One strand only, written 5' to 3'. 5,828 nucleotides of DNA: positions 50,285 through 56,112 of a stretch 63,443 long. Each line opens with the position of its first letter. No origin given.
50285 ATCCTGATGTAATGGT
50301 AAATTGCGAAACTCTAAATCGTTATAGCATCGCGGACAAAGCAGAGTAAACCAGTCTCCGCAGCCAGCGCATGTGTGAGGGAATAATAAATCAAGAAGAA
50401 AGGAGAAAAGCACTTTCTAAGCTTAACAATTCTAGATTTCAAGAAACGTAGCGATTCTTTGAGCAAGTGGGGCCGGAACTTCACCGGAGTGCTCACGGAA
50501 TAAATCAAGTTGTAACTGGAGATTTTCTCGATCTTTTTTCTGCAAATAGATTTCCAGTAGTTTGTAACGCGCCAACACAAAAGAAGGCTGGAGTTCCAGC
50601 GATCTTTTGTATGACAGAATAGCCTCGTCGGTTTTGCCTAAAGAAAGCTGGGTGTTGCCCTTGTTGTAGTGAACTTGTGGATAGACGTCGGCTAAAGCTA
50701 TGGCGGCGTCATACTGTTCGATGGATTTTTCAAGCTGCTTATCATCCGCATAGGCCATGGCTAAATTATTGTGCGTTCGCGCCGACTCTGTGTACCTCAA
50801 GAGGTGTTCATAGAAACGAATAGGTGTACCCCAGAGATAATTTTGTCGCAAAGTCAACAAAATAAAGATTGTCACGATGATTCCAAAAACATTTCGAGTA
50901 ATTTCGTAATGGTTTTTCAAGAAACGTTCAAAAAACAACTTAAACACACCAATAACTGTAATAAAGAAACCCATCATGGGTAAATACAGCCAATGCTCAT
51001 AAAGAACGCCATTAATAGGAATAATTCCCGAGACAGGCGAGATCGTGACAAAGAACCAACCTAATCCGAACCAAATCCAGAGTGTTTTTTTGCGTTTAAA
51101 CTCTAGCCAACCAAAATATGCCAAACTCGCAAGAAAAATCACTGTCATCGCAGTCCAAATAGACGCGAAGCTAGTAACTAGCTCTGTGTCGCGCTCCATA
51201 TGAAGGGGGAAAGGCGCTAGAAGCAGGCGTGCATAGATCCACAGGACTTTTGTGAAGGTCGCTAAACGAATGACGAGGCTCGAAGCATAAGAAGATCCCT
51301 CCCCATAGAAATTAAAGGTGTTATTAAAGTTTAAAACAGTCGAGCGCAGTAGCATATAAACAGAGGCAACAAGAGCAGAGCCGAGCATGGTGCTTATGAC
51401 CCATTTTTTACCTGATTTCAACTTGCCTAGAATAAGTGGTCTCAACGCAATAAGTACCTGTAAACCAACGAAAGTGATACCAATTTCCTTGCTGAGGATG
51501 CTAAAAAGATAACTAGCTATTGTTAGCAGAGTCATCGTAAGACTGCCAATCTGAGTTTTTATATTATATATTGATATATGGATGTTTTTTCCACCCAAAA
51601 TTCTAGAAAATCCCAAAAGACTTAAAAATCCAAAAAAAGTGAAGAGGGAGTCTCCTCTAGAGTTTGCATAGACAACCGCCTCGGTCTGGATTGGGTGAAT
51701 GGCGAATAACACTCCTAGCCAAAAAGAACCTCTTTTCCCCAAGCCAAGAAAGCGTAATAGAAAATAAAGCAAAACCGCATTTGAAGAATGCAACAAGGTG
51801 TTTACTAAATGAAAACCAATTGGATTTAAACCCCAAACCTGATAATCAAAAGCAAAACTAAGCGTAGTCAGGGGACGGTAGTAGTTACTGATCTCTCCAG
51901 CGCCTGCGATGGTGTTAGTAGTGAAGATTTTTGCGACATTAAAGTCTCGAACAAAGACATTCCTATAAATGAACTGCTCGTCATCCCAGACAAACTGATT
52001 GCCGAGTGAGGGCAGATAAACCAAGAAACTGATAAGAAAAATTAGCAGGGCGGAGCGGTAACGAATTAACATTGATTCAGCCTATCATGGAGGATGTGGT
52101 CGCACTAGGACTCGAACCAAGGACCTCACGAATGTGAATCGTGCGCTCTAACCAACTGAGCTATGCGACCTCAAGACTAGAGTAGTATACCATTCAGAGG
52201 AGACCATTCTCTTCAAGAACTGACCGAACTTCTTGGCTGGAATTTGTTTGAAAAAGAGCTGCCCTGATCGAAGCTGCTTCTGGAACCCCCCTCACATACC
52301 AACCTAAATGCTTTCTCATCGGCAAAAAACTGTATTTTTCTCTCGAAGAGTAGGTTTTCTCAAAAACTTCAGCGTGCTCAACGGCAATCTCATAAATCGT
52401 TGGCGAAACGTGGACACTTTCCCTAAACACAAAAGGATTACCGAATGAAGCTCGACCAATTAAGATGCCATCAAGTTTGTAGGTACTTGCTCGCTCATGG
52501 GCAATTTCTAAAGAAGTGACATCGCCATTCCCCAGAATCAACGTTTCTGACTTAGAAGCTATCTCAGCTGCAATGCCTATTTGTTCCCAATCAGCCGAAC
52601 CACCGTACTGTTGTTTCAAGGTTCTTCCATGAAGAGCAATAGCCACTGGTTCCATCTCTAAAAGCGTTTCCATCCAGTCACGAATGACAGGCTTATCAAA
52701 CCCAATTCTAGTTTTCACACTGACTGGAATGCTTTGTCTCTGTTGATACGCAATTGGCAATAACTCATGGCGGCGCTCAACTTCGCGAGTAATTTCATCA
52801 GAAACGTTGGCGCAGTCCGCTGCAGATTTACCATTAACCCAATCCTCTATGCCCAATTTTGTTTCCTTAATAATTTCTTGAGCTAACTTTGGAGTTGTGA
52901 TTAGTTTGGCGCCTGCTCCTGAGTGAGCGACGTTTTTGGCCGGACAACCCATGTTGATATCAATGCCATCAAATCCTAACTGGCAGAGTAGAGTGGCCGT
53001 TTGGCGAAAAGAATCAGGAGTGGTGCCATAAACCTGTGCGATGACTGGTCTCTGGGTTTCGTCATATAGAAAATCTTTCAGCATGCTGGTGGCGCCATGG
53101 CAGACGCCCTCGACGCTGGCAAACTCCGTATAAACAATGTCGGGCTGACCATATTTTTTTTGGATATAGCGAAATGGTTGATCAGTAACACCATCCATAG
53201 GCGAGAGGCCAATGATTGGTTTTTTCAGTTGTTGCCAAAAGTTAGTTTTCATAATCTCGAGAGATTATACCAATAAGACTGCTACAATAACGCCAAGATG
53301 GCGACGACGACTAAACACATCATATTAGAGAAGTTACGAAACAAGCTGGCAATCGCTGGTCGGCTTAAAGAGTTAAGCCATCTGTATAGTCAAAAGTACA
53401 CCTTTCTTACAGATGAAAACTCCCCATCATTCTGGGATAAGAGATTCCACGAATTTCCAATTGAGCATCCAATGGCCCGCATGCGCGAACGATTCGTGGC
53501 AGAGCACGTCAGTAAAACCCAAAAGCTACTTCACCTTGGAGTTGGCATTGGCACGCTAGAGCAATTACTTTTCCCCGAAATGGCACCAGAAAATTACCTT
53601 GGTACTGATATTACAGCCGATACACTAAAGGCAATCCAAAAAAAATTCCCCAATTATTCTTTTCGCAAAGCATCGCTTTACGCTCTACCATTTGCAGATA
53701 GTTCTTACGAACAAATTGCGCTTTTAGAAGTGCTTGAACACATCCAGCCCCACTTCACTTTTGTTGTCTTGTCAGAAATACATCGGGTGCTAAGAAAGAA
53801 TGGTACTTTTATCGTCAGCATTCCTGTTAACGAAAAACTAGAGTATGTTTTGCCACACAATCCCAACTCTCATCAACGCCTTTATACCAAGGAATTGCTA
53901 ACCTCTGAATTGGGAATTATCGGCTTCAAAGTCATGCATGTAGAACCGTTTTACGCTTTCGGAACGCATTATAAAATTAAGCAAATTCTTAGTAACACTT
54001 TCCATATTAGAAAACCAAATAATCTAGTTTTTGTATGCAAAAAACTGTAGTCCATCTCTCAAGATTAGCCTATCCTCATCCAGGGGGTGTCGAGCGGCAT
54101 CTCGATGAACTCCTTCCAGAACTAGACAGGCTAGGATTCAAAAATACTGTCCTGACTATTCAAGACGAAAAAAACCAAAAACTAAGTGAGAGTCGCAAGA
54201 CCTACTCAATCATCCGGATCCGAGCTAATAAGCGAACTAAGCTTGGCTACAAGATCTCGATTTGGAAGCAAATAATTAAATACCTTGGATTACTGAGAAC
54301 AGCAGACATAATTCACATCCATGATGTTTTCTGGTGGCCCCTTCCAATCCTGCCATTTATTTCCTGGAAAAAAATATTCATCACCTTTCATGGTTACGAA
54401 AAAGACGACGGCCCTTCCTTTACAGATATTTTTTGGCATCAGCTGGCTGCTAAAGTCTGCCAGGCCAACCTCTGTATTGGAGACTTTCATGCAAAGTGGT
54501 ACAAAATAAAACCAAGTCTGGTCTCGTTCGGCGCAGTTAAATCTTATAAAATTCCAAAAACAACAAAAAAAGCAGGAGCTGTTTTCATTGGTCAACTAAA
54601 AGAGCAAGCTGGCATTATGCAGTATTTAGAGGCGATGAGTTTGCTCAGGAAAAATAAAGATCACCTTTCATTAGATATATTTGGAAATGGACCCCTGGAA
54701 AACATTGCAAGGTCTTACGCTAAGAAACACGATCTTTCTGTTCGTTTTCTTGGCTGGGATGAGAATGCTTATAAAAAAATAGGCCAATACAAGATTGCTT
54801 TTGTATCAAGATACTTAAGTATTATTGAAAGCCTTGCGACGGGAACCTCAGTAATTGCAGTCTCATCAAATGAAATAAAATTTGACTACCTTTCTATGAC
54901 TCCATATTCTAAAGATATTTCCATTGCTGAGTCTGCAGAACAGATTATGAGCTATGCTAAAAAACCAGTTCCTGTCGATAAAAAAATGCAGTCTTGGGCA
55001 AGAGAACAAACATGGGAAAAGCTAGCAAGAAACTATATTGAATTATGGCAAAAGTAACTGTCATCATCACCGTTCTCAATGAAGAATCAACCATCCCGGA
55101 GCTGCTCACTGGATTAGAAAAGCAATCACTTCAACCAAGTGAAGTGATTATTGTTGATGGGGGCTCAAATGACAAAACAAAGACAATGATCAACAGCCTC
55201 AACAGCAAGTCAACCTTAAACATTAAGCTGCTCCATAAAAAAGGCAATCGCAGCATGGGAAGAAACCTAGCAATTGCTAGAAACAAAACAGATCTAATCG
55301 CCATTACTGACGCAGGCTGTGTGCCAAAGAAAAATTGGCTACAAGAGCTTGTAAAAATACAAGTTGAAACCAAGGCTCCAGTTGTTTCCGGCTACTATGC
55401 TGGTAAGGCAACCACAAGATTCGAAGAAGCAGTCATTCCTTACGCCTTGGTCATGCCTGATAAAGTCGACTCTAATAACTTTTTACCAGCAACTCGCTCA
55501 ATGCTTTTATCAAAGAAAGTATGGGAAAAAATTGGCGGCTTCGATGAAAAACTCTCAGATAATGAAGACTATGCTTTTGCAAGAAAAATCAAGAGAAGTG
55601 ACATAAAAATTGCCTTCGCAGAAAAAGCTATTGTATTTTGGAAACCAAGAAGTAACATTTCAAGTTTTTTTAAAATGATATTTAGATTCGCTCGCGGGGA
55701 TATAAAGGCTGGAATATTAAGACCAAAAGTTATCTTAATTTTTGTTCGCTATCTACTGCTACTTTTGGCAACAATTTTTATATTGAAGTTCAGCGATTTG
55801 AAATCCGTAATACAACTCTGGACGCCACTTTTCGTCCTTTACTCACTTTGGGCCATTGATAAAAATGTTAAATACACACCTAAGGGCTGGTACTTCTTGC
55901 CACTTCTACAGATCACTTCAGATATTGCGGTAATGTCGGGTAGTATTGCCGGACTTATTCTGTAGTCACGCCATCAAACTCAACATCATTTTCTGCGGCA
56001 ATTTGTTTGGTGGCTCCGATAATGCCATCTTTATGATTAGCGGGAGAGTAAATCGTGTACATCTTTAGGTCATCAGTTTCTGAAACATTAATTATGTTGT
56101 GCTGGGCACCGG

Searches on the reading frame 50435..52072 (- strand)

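Call 54: search_protein_families(library=pfam, proteins=[window:50435-52072:-], max_evalue=0.0001)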
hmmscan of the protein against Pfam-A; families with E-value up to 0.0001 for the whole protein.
window:50435-52072:- (546 aa): 7 families
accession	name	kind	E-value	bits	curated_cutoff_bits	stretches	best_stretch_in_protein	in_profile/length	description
PF00515.34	TPR_1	-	9e-15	54.2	27.8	1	466-498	2-34/34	Tetratricopeptide repeat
PF13414.12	TPR_11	-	9.4e-12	44.9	26.8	2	472-511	1-40/42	TPR repeat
PF07719.23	TPR_2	-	1.2e-11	44.2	27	1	466-497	2-33/34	Tetratricopeptide repeat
PF13181.12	TPR_8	-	7.7e-11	41.7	25.7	1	466-497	2-33/34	Tetratricopeptide repeat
PF13424.12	TPR_12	-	9.2e-08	32.6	30.1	1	430-495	2-75/77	Tetratricopeptide repeat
PF13431.12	TPR_17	-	2.7e-07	30.8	24.4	0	454-485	2-33/34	Tetratricopeptide repeat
PF13432.12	TPR_16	-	4.2e-07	30.7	32.7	0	469-514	1-46/65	Tetratricopeptide repeat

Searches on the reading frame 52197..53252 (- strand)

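Call 54: search_protein_families(library=pfam, proteins=[window:52197-53252:-], max_evalue=0.0001)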
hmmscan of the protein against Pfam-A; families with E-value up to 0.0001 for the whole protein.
window:52197-53252:- (352 aa): 1 family
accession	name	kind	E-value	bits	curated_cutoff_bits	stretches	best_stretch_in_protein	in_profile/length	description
PF01207.24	Dus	-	1.1e-52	179.6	20.4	2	16-132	2-118/311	Dihydrouridine synthase (Dus)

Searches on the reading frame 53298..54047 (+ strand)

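Call 54: search_protein_families(library=pfam, proteins=[window:53298-54047:+], max_evalue=0.0001)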
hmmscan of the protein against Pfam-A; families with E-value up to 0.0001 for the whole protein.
window:53298-54047:+ (250 aa): 5 families
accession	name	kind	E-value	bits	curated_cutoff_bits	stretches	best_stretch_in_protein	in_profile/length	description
PF08241.18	Methyltransf_11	-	1.5e-12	48.4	21.2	1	78-173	1-95/95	Methyltransferase domain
PF13649.12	Methyltransf_25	-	8e-11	42.9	27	1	78-169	2-97/97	Methyltransferase domain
PF08242.18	Methyltransf_12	-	4e-09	37.5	30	1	78-171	1-98/98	Methyltransferase domain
PF13847.12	Methyltransf_31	-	4.5e-08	33.3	27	1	73-194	3-127/145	Methyltransferase domain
PF13489.12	Methyltransf_23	-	8.4e-07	29.3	27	1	57-214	7-163/164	Methyltransferase domain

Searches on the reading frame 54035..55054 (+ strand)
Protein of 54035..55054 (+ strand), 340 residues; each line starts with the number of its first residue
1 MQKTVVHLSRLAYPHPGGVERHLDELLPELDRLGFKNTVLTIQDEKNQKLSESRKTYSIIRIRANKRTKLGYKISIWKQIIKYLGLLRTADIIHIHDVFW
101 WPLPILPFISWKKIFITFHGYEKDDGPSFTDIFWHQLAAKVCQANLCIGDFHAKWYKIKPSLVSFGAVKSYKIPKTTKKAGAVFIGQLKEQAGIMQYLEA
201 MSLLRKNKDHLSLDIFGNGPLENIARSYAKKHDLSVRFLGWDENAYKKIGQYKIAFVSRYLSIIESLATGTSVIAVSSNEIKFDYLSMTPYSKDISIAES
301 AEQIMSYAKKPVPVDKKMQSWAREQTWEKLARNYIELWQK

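Call 54: search_protein_families(library=pfam, proteins=[window:54035-55054:+], max_evalue=0.0001)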
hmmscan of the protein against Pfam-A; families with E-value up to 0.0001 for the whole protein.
window:54035-55054:+ (340 aa): 3 families
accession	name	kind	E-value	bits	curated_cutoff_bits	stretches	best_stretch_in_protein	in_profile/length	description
PF13439.12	Glyco_transf_4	-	1.1e-10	42.2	28.5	1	16-138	1-127/170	Glycosyltransferase Family 4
PF00534.26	Glycos_transf_1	-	2.3e-08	34.2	26.4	1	173-277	9-123/172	Glycosyl transferases group 1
PF13692.12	Glyco_trans_1_4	-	9.3e-08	32.9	27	1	182-278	4-108/142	Glycosyl transferases group 1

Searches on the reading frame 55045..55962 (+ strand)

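Call 54: search_protein_families(library=pfam, proteins=[window:55045-55962:+], max_evalue=0.0001)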
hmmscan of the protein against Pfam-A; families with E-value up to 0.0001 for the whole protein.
window:55045-55962:+ (306 aa): 5 families
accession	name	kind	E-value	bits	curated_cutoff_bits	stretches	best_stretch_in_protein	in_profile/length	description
PF00535.33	Glycos_transf_2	-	1.2e-19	71.3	23.3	1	5-128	1-127/168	Glycosyl transferase family 2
PF13641.12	Glyco_tranf_2_3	-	3.5e-12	47.3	27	1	4-214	3-226/230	Glycosyltransferase like family 2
PF10111.15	Glyco_tranf_2_2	-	4.1e-11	43.3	27.3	1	5-195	1-212/276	Glycosyltransferase like family 2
PF13506.12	Glyco_transf_21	-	7.9e-08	32.4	21.7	1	78-217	27-174/174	Glycosyl transferase family 21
PF13632.12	Glyco_trans_2_3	-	4.8e-06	27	27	1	149-266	73-187/198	Glycosyl transferase family group 2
